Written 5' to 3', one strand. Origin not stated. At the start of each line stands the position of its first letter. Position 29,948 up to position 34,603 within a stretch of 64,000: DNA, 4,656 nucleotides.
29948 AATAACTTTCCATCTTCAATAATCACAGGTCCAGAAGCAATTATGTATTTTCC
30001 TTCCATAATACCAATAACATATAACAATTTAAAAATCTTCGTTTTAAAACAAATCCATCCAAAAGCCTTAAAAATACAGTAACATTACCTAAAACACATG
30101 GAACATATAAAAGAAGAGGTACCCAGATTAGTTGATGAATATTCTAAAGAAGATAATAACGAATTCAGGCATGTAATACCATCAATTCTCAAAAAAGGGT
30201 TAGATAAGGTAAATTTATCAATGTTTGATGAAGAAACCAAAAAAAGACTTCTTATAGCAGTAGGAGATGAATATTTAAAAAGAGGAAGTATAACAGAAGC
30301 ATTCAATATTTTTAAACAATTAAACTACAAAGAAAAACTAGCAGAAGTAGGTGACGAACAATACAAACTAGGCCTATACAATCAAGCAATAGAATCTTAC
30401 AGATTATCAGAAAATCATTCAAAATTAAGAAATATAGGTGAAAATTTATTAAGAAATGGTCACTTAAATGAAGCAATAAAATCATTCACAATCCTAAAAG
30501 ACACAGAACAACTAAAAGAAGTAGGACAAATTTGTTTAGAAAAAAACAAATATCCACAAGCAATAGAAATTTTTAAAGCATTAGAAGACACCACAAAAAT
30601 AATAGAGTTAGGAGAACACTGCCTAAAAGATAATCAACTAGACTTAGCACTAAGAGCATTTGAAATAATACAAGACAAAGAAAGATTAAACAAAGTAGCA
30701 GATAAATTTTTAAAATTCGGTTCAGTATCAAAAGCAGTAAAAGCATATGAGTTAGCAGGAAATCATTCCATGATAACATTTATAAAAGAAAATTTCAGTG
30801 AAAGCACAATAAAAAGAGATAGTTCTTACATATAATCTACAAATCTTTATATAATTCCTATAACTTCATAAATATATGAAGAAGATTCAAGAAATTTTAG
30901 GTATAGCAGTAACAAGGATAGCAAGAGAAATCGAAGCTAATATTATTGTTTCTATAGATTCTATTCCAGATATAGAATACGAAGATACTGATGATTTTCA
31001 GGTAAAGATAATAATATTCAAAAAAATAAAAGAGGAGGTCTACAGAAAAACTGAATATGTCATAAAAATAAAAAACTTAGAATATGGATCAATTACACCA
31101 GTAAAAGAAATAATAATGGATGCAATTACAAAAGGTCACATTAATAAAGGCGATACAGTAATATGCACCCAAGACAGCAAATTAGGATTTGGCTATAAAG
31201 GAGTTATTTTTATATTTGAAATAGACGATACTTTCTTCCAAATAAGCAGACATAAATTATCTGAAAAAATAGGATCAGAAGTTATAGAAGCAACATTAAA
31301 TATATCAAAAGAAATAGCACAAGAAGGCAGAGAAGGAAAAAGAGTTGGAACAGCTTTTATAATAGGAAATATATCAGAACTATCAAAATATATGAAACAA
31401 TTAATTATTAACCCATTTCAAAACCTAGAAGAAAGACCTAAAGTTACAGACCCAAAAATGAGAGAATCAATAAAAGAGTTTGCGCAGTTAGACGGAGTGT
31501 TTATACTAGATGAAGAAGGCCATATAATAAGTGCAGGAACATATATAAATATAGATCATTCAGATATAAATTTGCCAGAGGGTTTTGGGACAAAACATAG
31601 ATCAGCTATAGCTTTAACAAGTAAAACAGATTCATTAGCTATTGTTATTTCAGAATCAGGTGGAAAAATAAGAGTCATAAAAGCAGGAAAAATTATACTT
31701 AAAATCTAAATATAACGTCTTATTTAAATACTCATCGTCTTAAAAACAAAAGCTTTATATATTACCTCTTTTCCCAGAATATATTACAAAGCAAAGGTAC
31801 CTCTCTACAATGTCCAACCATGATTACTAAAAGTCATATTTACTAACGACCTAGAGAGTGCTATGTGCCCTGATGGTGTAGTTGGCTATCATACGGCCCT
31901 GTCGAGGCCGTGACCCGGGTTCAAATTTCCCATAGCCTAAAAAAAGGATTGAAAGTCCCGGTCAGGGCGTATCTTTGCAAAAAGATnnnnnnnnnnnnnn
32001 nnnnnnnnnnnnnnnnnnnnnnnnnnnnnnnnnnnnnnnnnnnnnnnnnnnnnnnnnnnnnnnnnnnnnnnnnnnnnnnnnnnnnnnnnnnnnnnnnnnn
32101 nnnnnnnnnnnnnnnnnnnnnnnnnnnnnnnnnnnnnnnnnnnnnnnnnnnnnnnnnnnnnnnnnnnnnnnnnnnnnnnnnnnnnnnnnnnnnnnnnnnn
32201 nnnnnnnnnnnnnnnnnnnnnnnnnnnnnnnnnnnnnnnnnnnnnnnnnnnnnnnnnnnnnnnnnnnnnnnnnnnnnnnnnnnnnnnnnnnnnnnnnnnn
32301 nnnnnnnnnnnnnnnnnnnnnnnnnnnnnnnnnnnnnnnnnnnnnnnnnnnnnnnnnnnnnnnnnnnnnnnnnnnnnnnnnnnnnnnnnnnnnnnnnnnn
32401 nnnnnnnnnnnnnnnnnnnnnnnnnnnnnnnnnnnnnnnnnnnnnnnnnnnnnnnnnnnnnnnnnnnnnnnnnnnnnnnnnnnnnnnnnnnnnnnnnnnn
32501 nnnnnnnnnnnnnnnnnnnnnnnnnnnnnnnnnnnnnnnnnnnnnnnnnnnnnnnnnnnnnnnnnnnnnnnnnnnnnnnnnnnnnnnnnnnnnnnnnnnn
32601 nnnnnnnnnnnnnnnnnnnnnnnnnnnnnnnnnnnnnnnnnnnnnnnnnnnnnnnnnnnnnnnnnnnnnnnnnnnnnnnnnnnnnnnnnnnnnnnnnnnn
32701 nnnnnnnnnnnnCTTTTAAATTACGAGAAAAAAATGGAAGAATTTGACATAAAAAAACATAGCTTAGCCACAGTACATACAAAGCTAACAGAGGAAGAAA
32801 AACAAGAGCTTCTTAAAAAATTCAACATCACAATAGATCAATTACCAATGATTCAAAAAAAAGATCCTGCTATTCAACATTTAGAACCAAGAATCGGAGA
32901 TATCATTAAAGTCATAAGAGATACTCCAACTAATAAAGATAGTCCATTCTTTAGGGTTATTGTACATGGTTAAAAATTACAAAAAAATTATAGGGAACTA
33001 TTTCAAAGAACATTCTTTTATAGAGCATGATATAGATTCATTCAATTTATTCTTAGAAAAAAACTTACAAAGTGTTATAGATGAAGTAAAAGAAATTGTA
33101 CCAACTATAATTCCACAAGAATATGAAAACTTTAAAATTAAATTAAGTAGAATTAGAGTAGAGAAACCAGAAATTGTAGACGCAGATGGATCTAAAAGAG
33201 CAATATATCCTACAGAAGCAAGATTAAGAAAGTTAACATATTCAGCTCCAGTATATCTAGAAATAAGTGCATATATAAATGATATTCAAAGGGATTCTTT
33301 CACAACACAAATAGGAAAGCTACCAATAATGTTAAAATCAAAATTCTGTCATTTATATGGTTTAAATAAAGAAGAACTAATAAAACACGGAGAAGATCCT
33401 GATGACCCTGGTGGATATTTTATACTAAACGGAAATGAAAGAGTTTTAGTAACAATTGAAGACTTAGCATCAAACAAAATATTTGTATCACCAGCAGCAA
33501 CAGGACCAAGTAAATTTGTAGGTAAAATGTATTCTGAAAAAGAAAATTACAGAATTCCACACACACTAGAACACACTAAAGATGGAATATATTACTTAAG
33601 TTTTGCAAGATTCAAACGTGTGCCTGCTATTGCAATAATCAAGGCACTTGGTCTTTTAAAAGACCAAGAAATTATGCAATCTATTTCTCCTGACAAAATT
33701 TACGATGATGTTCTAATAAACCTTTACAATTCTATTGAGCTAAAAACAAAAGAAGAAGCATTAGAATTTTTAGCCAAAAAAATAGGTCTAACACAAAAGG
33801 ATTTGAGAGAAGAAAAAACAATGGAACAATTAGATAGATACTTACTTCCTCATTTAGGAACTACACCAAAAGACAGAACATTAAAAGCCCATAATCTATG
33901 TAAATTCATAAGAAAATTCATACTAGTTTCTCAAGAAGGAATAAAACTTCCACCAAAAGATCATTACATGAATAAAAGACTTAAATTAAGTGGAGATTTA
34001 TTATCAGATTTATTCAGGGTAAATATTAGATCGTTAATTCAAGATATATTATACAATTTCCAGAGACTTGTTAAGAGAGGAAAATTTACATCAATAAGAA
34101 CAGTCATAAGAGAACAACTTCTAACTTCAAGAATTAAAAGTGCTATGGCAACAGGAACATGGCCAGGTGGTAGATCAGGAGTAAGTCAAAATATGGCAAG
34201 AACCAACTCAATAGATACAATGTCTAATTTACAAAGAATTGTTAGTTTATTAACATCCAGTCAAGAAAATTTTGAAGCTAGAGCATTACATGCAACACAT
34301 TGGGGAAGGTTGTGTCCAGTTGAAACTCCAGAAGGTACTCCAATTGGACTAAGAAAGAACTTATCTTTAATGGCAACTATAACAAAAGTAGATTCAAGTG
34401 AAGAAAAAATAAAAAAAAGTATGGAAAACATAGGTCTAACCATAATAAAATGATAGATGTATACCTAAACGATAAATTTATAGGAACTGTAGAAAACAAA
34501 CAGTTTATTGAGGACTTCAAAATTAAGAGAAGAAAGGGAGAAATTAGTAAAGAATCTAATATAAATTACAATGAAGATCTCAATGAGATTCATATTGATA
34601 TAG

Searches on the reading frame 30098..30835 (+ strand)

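Call 84: search_protein_families(library=pfam, proteins=[window:30098-30835:+], max_evalue=0.0001)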
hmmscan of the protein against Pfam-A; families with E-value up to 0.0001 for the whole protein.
window:30098-30835:+ (245 aa): 4 families
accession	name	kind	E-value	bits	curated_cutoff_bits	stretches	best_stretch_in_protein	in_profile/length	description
PF07719.23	TPR_2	-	2e-09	37.3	27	0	110-130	4-24/34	Tetratricopeptide repeat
PF00637.26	Clathrin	-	2.7e-08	34.1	29.6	1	139-207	73-138/143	Region in Clathrin and VPS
PF00515.34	TPR_1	-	8.4e-06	25.8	27.8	0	85-102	8-25/34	Tetratricopeptide repeat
PF13414.12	TPR_11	-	3.3e-05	23.9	26.8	0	85-102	1-18/42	TPR repeat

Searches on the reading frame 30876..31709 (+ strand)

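Call 32: search_protein_families(library=pfam, proteins=[window:30876-31709:+], max_evalue=0.00001)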
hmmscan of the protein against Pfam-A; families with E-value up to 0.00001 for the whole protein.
window:30876-31709:+ (277 aa): 1 family
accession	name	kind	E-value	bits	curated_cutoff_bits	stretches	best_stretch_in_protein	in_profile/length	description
PF02457.21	DAC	-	2.2e-20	72.9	27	1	148-272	3-118/119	DisA bacterial checkpoint controller nucleotide-binding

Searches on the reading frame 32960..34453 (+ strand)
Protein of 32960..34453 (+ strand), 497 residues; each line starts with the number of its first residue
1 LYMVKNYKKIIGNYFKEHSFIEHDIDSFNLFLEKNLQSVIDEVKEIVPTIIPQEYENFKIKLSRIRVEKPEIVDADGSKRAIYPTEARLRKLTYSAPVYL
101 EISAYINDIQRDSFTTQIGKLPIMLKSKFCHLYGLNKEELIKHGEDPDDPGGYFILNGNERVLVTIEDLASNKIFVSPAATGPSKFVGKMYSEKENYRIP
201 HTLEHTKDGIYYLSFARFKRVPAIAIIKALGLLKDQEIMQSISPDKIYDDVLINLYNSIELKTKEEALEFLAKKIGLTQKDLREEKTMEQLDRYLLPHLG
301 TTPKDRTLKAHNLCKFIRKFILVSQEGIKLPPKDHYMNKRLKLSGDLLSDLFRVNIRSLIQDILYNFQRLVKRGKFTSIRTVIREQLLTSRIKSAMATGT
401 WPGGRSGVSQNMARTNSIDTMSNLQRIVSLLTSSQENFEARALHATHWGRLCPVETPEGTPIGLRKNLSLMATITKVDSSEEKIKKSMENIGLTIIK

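Call 31: search_protein_families(library=pfam, proteins=[window:32960-34453:+], max_evalue=0.00001)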
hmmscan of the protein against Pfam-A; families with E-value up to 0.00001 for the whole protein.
window:32960-34453:+ (497 aa): 3 families
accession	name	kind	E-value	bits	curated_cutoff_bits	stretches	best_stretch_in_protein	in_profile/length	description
PF04563.20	RNA_pol_Rpb2_1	-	3.2e-52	177.5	28.2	1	22-388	4-201/203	RNA polymerase beta subunit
PF04565.21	RNA_pol_Rpb2_3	-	1.5e-22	79.9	21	1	410-474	1-68/68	RNA polymerase Rpb2, domain 3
PF04561.19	RNA_pol_Rpb2_2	-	4.4e-20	72.6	21.7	1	189-342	19-190/190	RNA polymerase Rpb2, domain 2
